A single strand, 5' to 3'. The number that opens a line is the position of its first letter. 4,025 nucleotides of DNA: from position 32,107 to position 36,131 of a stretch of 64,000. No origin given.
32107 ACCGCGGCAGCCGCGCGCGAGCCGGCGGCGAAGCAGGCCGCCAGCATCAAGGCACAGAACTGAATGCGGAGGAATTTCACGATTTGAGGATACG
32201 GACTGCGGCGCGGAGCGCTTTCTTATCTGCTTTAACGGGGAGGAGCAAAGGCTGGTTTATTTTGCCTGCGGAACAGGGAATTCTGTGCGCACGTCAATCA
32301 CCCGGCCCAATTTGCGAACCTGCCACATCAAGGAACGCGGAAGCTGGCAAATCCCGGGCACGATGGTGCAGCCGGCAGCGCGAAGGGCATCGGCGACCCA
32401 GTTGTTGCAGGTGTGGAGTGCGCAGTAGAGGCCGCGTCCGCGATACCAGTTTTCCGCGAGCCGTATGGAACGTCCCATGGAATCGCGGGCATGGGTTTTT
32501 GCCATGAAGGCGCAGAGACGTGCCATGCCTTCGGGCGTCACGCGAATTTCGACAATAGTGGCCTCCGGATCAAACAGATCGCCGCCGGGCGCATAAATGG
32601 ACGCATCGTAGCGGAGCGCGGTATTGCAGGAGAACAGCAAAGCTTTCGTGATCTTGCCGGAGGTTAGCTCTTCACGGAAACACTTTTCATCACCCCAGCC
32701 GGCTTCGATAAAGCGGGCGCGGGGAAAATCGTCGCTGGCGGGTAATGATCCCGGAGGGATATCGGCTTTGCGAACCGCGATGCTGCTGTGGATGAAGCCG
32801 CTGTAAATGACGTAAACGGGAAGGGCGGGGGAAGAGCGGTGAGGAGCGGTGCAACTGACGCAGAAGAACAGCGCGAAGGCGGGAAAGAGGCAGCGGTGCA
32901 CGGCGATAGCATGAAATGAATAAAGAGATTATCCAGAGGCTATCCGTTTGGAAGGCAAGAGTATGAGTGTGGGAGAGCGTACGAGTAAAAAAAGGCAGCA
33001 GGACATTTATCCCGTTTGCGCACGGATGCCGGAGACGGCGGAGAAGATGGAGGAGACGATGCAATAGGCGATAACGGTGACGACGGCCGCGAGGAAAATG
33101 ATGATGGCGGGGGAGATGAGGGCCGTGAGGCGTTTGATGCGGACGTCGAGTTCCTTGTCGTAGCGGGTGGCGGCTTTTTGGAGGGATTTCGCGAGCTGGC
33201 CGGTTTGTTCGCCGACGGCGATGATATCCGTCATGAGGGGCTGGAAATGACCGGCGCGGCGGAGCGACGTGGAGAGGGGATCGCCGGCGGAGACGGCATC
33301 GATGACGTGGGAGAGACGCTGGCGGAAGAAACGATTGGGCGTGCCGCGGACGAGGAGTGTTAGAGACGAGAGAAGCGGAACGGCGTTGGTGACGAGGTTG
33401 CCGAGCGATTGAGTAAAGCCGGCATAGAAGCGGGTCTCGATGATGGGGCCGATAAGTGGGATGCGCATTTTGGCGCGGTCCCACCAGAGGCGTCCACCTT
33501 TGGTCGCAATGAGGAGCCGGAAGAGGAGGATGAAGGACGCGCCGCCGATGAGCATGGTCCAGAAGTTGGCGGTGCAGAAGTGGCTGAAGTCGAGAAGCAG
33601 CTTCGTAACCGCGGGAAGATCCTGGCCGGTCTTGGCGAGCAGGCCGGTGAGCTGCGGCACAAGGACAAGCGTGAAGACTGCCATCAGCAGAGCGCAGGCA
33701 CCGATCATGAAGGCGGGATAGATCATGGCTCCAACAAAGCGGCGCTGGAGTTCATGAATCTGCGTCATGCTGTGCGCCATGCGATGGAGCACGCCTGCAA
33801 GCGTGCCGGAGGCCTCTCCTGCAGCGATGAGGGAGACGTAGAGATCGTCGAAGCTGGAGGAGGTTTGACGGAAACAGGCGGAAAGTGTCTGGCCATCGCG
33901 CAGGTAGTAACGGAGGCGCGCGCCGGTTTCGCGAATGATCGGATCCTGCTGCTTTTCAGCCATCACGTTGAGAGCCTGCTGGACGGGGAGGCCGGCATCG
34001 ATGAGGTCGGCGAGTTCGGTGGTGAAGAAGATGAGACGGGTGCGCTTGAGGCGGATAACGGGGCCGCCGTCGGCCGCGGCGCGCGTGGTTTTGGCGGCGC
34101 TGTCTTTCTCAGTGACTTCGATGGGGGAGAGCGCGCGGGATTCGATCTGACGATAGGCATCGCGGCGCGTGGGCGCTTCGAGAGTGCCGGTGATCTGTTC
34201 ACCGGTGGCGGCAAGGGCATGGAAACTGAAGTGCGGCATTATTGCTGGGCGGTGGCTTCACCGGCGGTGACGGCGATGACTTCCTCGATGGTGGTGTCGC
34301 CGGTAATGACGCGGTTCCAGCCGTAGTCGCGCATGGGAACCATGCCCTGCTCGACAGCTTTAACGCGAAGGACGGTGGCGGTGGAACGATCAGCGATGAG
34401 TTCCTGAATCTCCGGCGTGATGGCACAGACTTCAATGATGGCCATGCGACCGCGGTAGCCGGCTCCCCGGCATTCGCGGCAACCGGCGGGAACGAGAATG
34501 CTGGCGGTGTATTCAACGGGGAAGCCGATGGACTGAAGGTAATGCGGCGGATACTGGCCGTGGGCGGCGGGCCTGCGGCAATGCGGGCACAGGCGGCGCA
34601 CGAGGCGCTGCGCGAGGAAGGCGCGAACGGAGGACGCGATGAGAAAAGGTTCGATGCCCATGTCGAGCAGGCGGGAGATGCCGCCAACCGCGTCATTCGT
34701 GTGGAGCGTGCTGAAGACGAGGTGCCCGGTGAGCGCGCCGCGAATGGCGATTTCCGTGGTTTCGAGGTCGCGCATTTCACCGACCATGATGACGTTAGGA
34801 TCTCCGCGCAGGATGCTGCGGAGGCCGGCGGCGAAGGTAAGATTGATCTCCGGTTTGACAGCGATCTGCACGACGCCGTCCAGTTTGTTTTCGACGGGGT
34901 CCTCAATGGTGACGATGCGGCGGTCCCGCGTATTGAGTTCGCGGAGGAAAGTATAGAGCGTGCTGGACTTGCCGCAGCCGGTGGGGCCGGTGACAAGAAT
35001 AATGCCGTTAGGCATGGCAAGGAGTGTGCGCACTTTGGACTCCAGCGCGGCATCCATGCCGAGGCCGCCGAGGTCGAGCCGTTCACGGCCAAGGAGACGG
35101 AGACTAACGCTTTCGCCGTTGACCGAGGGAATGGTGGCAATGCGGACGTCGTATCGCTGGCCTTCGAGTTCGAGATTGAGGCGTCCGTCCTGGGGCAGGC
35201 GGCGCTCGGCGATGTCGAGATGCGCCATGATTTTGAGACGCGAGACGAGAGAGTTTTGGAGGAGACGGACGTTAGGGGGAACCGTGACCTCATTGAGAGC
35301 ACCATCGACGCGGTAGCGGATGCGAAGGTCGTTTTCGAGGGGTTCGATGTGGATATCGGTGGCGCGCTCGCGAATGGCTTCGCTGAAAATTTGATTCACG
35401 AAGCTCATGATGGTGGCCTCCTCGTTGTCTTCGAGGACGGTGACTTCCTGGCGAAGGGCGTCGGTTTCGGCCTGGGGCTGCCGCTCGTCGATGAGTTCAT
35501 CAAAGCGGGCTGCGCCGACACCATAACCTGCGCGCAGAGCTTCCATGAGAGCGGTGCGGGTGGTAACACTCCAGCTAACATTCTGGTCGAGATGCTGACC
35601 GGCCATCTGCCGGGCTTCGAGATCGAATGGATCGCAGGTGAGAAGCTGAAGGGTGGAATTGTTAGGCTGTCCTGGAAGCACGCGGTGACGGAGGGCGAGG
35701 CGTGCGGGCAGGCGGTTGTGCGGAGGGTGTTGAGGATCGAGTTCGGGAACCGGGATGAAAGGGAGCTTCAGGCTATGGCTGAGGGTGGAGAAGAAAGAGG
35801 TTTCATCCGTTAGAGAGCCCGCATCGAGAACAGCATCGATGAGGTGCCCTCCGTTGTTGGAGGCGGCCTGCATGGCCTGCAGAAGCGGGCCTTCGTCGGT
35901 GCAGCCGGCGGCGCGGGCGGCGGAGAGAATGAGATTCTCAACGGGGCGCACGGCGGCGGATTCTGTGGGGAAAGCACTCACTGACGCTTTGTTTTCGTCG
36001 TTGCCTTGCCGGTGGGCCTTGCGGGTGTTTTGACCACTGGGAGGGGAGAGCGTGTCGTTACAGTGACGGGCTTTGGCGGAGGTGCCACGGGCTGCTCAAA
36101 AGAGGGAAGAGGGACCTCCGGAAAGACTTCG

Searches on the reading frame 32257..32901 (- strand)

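Call 9: search_protein_families(library=pfam, proteins=[window:32257-32901:-], max_evalue=0.001)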
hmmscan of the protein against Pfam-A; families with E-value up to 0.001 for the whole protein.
window:32257-32901:- (214 aa): 1 family
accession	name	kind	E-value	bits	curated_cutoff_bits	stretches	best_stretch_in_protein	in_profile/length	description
PF09601.15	DUF2459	-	2.7e-20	73.2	27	1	33-180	4-164/171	Protein of unknown function (DUF2459)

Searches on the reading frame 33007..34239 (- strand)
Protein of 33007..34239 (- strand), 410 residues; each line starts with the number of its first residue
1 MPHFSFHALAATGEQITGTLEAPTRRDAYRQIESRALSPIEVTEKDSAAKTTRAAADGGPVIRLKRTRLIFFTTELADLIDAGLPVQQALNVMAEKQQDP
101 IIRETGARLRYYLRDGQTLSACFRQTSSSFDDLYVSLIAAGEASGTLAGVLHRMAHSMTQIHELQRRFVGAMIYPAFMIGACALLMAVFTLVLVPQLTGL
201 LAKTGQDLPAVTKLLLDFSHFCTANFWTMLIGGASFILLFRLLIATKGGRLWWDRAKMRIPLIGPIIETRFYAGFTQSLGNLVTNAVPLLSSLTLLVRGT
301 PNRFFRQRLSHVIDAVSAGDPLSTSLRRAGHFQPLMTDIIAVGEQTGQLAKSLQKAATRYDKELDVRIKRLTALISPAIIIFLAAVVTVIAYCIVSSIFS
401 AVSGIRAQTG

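Call 4: search_protein_families(library=pfam, proteins=[window:33007-34239:-], max_evalue=0.01)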
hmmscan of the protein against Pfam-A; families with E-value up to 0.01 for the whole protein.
window:33007-34239:- (410 aa): 1 family
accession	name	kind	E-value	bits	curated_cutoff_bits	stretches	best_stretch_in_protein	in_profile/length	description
PF00482.28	T2SSF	-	5.2e-53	178.7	25.2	2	72-195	1-125/125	Type II secretion system (T2SS), protein F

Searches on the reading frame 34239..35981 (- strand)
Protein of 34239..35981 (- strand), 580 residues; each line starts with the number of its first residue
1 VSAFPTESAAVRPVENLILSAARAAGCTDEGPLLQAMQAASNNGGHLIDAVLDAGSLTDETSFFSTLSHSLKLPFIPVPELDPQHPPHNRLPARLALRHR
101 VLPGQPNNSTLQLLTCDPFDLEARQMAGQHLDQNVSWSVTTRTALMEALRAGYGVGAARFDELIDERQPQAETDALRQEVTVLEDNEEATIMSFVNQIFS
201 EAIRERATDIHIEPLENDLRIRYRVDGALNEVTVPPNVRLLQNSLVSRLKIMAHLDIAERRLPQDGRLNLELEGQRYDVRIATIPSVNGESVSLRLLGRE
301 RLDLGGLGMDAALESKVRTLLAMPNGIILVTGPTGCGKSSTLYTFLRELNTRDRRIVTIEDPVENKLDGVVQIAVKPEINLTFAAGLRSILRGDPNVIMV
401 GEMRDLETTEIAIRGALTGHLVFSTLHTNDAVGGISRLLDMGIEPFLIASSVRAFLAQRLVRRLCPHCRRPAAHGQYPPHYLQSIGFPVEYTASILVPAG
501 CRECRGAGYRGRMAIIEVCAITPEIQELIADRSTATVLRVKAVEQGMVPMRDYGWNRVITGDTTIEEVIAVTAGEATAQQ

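Call 4: search_protein_families(library=pfam, proteins=[window:34239-35981:-], max_evalue=0.01)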
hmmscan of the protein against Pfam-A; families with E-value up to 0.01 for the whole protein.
window:34239-35981:- (580 aa): 6 families
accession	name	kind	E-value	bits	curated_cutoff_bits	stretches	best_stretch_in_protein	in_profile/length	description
PF00437.27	T2SSE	-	3.6e-126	421.2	24.9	1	186-569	3-369/370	Type II/IV secretion system protein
PF05157.20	MshEN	-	1.5e-11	44.5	23.1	1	72-154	2-85/90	MshEN domain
PF13191.12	AAA_16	-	7.7e-06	26.9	32.6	1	324-431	24-116/167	AAA ATPase domain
PF13401.12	AAA_22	-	9.9e-06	26.3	27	1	325-370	5-50/130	AAA domain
PF03215.21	Rad17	-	0.0084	16.5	23.8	0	320-351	40-71/186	Rad17 P-loop domain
PF20720.3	nSTAND3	-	0.0091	16.1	27.2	0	325-363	17-55/155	Novel STAND NTPase 3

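Call 11: find_encoding_contigs(protein=window:34239-35981:-, flank=10000, max_places=6)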
Protein window:34239-35981:- (580 aa): 5 contigs read that carry it; 5 places shown.
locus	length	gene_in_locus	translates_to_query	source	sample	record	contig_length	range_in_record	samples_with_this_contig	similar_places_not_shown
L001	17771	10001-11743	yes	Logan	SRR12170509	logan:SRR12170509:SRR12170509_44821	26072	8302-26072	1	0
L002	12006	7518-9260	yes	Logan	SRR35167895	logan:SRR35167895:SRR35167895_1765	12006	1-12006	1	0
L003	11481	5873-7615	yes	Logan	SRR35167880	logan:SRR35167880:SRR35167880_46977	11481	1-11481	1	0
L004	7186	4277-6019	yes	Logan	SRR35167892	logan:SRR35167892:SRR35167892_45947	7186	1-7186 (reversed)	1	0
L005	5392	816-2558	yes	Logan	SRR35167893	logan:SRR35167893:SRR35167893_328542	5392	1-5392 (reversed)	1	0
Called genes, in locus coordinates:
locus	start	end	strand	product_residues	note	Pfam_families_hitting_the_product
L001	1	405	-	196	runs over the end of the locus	-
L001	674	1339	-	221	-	-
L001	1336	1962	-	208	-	-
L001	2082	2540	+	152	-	PF08334:T2SSG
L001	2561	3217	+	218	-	-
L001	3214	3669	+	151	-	-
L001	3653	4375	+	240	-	PF07963:N_methyl (faint)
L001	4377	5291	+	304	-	PF21687:T2SSK_1st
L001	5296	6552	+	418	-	-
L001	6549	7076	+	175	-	-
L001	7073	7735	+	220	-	-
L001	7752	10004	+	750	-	PF03958:Secretin_N, PF00263:Secretin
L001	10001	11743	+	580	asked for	PF13191:AAA_16 (faint), PF05157:MshEN, PF00437:T2SSE, PF13401:AAA_22 (faint)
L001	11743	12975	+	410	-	PF28597:T2SSF_N, PF00482:T2SSF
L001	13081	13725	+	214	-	PF09601:DUF2459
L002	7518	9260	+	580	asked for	PF13191:AAA_16 (faint), PF05157:MshEN, PF00437:T2SSE, PF13401:AAA_22 (faint)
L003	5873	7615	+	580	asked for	PF13191:AAA_16 (faint), PF05157:MshEN, PF00437:T2SSE, PF13401:AAA_22 (faint)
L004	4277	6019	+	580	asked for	PF13191:AAA_16 (faint), PF05157:MshEN, PF00437:T2SSE, PF13401:AAA_22 (faint)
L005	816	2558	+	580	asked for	PF13191:AAA_16 (faint), PF05157:MshEN, PF00437:T2SSE, PF13401:AAA_22 (faint)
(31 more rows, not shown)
